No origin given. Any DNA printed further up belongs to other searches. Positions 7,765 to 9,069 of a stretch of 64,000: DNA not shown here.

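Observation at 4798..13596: Seven-gene operon (AAA+ ATPase, Upf1-like helicase, orphan, coiled-coil protein, DUF2997-like, DUF1257-like, NrdG-like radical SAM): candidate undescribed conflict or defence system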

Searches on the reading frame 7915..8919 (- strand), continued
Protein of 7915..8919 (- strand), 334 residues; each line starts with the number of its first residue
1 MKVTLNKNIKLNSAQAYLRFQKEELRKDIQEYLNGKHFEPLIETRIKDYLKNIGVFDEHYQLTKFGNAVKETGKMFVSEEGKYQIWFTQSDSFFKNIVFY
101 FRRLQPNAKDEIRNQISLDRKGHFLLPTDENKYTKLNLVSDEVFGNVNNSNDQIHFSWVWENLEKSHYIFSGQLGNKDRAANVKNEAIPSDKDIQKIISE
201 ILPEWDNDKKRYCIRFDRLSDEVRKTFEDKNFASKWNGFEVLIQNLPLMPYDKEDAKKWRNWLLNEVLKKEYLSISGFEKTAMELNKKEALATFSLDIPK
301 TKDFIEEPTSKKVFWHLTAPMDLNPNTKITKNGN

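Call 83: search_protein_families(library=pfam, proteins=[L019:4402-5052:+, L019:5065-6060:+, L019:6140-6490:+, L019:13156-13563:+, L019:13571-15310:+], max_evalue=0.01)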
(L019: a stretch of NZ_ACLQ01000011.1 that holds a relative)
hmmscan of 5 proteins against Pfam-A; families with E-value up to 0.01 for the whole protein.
L019:4402-5052:+ (216 aa): 2 families
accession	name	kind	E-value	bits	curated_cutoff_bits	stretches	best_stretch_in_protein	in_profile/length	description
PF01648.25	ACPS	-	3.8e-09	37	25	1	101-202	1-110/111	4'-phosphopantetheinyl transferase superfamily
PF17837.6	4PPT_N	-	0.00015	22.2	27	1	37-96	2-66/68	4'-phosphopantetheinyl transferase N-terminal domain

L019:5065-6060:+ (331 aa): 2 families
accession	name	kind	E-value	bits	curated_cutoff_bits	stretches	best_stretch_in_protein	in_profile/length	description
PF13280.12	WYL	-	1.7e-12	47.5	21.8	1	156-223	1-69/70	WYL domain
PF25583.1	WCX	-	1.2e-08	35.6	23.9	1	256-323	4-73/76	WCX domain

L019:6140-6490:+ (116 aa): 1 family
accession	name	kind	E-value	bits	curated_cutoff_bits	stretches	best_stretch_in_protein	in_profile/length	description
PF06803.17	DUF1232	-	1.5e-12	47.5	23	1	62-96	2-36/37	Protein of unknown function (DUF1232)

L019:13156-13563:+ (135 aa): 1 family
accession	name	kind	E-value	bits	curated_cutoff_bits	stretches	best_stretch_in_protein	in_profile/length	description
PF03652.20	RuvX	-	3.8e-37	128.1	29.2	1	1-133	1-133/134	Holliday junction resolvase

L019:13571-15310:+ (579 aa): 5 families
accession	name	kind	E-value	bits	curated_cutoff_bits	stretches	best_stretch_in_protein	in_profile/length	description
PF13292.11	DXP_synthase_N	-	2.8e-90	302.8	21.2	2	4-196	1-192/274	1-deoxy-D-xylulose-5-phosphate synthase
PF02779.29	Transket_pyr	-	7.4e-44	149.9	27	1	280-440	4-170/174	Transketolase, pyrimidine binding domain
PF02780.25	Transketolase_C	-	2.5e-14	53.7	25.9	1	457-567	2-116/124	Transketolase, C-terminal domain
PF00456.26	Transketolase_N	-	3e-05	23.6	22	1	27-249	8-250/334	Transketolase, thiamine diphosphate binding domain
PF02775.26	TPP_enzyme_C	-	3.5e-05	24.1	21.9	1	104-177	18-84/151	Thiamine pyrophosphate enzyme, C-terminal TPP binding domain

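Call 113: search_protein_families(library=phrogs, proteins=[window:7915-8919:-], max_evalue=0.001)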
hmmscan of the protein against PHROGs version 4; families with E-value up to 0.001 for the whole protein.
window:7915-8919:- (334 aa): 0 families

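Call 119: fold_search(model_id=the predicted structure, library=pdb)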
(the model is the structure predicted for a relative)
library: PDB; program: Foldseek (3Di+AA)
matches with E <= 10: 231; with E <= 0.001: 6
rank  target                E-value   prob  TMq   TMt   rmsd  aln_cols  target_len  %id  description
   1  2ymb_C                1.1e-07  1.00  0.23  0.44  10.8       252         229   13  Structures of MITD1 (released 2012-10-24)
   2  2ymb_D                5.6e-07  1.00  0.23  0.46  11.0       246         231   13  Structures of MITD1 (released 2012-10-24)
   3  2ymb_A                1.3e-05  1.00  0.23  0.67   3.8       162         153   15  Structures of MITD1 (released 2012-10-24)
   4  4a5z_B                6.7e-05  1.00  0.22  0.62   4.1       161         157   15  Structures of MITD1 (released 2012-11-14)
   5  4a5z_A                9.3e-05  1.00  0.22  0.61   4.4       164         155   15  Structures of MITD1 (released 2012-11-14)
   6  5bpd_D                5.4e-04  0.90  0.15  0.23  19.2       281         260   11  Structure of TrmBL2, an archaeal chromatin protein, shows a novel mode of DNA binding. (released 2015-09-02)
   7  5bpi_C                1.3e-03  0.85  0.15  0.24  19.3       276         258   10  Structure of TrmBL2, an archaeal chromatin protein, shows a novel mode of DNA binding. (released 2015-09-02)
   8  6ehi_A                3.0e-03  0.99  0.17  0.43   8.1       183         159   11  NucT from Helicobacter pylori (released 2018-01-17)
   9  5nw9_A                5.4e-03  0.93  0.21  0.24  18.5       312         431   12  Crystal structure of the complex of Tdp1 with duplex DNA (released 2018-01-10)
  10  1qzq_B                5.7e-03  0.93  0.21  0.23  16.8       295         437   13  human Tyrosyl DNA phosphodiesterase (released 2004-05-11)
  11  6ehi_D                6.7e-03  0.97  0.17  0.42   8.2       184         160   11  NucT from Helicobacter pylori (released 2018-01-17)
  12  5nwa_A                7.1e-03  0.75  0.19  0.22  25.7       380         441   11  Crystal structure of the complex of Tdp1 with duplex DNA (released 2018-01-10)
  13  2o8r_B                9.4e-03  0.97  0.17  0.15  10.0       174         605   10  Crystal Structure of Polyphosphate Kinase from Porphyromonas Gingivalis (released 2006-12-19)
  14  6dhu_B                1.2e-02  0.85  0.21  0.24  18.9       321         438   13  Crystal structure of Tdp1 catalytic domain in complex with Zenobia fragment ZT0911 from cocktail soak (released 2019-05-29)
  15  6n0d_A                1.2e-02  0.84  0.20  0.23  18.5       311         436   14  Crystal structure of Tdp1 catalytic domain in complex with compound XZ575 (released 2019-11-13)
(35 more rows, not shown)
